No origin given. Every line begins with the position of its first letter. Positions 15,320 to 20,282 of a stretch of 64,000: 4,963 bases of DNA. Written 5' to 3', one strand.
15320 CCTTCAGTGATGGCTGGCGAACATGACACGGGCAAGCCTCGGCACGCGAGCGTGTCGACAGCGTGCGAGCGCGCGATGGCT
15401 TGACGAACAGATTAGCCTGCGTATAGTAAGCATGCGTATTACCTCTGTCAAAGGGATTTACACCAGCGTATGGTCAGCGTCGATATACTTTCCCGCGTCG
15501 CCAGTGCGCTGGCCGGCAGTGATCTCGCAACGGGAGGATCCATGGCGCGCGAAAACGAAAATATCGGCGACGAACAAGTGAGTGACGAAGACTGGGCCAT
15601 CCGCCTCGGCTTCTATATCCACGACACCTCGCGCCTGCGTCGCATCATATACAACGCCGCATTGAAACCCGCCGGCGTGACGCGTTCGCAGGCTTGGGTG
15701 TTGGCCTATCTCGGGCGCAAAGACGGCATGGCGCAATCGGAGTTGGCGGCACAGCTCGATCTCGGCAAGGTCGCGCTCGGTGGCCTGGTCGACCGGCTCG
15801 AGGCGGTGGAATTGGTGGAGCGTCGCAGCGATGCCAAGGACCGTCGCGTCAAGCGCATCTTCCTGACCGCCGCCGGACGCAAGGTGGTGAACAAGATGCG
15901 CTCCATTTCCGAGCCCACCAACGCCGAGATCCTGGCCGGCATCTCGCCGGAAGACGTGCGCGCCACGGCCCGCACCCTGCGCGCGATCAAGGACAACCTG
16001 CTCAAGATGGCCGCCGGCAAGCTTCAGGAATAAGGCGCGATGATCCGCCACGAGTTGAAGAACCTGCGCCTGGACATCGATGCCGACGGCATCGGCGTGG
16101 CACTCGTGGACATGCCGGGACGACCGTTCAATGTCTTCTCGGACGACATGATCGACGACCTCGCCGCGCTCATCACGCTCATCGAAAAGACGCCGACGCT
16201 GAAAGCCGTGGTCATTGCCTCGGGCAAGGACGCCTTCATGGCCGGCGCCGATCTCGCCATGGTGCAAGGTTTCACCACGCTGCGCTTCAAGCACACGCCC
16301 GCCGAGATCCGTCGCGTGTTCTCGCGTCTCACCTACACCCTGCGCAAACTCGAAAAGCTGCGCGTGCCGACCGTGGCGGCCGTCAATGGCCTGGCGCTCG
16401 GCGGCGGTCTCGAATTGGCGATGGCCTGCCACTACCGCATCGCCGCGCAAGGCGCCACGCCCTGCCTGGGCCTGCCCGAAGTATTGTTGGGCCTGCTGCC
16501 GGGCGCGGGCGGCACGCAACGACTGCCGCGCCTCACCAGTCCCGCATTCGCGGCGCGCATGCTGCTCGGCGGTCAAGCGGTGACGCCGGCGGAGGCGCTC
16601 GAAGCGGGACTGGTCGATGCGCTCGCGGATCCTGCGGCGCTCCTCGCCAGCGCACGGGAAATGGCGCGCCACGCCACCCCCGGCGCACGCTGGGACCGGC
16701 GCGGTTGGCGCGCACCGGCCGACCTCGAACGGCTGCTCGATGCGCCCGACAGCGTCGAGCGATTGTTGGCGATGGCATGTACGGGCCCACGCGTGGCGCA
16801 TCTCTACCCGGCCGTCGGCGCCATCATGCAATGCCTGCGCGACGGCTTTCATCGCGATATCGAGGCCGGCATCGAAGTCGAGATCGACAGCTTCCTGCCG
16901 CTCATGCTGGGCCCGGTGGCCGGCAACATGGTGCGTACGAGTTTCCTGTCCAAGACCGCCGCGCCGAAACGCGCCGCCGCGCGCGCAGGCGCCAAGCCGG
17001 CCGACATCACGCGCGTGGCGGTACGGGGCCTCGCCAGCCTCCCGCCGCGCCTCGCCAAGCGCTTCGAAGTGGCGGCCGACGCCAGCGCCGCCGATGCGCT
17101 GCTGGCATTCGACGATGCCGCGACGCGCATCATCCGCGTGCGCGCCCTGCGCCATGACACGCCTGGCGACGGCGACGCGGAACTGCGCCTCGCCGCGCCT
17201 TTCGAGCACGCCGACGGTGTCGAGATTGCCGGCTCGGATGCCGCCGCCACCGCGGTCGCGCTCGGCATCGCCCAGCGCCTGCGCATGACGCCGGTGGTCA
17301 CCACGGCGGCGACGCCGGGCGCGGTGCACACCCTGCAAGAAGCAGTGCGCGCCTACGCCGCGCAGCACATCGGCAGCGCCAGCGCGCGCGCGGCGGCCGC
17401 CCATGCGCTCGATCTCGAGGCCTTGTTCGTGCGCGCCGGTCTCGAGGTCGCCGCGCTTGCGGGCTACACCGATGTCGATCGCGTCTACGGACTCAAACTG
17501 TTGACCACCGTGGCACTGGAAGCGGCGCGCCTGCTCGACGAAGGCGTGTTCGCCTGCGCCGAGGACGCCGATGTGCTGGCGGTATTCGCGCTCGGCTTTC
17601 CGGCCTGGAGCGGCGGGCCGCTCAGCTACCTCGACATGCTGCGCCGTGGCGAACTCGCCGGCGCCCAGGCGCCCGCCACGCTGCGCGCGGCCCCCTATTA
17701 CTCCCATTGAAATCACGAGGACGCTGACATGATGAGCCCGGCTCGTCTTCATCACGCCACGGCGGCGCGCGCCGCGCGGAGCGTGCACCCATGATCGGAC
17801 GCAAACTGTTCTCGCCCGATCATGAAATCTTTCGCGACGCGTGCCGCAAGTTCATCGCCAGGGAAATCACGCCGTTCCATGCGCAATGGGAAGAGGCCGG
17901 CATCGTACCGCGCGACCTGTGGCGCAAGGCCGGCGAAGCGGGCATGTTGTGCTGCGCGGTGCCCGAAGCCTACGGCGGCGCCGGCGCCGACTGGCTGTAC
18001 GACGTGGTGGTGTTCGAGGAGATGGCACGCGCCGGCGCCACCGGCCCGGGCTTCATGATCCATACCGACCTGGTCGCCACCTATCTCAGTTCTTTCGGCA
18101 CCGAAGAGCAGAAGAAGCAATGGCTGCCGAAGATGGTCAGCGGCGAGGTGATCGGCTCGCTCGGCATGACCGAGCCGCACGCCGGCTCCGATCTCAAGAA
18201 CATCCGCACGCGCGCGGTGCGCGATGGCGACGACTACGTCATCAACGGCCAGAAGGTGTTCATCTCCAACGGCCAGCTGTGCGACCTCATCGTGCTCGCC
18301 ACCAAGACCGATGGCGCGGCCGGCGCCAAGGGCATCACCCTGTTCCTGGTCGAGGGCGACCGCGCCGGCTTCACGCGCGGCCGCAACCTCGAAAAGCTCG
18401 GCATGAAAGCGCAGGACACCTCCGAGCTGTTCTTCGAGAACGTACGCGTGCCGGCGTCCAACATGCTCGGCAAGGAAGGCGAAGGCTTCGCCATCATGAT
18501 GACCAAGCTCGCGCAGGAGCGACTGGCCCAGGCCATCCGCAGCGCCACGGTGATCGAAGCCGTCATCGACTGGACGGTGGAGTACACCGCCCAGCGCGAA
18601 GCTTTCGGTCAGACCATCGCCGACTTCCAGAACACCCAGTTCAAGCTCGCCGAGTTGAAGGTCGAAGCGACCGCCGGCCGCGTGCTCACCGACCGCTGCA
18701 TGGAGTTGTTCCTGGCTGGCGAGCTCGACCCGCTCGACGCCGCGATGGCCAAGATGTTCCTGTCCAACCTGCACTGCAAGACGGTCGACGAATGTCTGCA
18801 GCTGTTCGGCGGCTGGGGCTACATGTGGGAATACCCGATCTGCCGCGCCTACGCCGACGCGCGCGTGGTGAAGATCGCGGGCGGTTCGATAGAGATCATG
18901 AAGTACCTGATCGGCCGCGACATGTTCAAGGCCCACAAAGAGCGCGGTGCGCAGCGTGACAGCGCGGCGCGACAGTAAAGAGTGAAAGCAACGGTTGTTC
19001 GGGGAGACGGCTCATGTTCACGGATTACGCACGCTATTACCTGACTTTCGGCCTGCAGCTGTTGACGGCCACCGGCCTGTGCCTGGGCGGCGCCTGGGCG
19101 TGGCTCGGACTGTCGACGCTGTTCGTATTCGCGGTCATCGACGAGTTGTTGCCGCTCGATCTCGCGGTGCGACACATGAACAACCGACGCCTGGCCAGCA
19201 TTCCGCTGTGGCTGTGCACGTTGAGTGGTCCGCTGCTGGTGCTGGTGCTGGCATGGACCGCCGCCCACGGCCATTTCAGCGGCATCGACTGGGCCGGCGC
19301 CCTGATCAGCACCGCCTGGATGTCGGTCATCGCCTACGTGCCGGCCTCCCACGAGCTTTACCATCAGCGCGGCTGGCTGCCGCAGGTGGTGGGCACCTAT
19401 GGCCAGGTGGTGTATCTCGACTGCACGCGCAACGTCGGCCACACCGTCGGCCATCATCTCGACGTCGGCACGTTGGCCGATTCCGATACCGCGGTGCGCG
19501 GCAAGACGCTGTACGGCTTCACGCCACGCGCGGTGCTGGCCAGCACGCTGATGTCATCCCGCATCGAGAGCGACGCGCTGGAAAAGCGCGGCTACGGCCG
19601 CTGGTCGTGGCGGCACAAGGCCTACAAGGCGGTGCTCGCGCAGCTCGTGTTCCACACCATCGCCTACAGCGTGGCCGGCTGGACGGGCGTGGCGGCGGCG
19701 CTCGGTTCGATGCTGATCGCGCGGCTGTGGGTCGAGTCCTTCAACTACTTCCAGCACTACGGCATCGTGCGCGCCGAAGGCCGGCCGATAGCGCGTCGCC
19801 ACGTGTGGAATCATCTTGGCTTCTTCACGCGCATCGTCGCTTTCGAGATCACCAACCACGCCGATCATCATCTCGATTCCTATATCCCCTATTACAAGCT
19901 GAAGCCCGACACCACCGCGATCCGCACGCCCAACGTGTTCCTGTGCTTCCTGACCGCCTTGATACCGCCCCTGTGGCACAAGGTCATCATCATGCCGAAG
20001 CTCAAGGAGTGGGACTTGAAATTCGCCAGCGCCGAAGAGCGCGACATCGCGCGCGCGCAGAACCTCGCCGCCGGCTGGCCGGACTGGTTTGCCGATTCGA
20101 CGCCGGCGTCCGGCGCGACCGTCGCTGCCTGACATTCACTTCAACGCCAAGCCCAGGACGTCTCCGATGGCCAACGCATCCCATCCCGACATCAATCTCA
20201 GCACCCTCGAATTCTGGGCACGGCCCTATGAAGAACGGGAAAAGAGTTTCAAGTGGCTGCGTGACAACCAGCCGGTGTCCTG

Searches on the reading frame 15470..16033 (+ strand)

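Call 71: search_protein_families(library=pfam, proteins=[window:15470-16033:+], max_evalue=0.00001)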
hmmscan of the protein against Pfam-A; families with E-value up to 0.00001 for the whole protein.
window:15470-16033:+ (187 aa): 3 families
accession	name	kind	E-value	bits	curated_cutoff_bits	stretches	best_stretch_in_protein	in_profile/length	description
PF12802.13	MarR_2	-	2.8e-13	50.2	27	1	69-126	2-60/61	MarR family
PF01047.28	MarR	-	3.2e-09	37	24.6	1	71-127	2-58/59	MarR family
PF13463.12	HTH_27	-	2.9e-07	31.1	22.2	1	70-136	1-68/68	Winged helix DNA-binding domain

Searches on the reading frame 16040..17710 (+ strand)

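Call 71: search_protein_families(library=pfam, proteins=[window:16040-17710:+], max_evalue=0.00001)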
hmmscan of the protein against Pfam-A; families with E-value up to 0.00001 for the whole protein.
window:16040-17710:+ (556 aa): 2 families
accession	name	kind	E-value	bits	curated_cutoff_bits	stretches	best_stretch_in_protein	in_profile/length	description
PF00378.25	ECH_1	-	4.8e-37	128.1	27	1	19-211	5-189/251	Enoyl-CoA hydratase/isomerase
PF16113.10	ECH_2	-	2.1e-23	83.8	27.2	1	30-210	12-186/335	Enoyl-CoA hydratase/isomerase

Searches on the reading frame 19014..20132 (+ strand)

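Call 71: search_protein_families(library=pfam, proteins=[window:19014-20132:+], max_evalue=0.00001)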
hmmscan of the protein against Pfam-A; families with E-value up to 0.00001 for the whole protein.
window:19014-20132:+ (372 aa): 1 family
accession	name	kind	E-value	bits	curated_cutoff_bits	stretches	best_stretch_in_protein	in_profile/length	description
PF00487.30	FA_desaturase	-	2.4e-18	67.3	29.7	1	93-298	3-233/253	Fatty acid desaturase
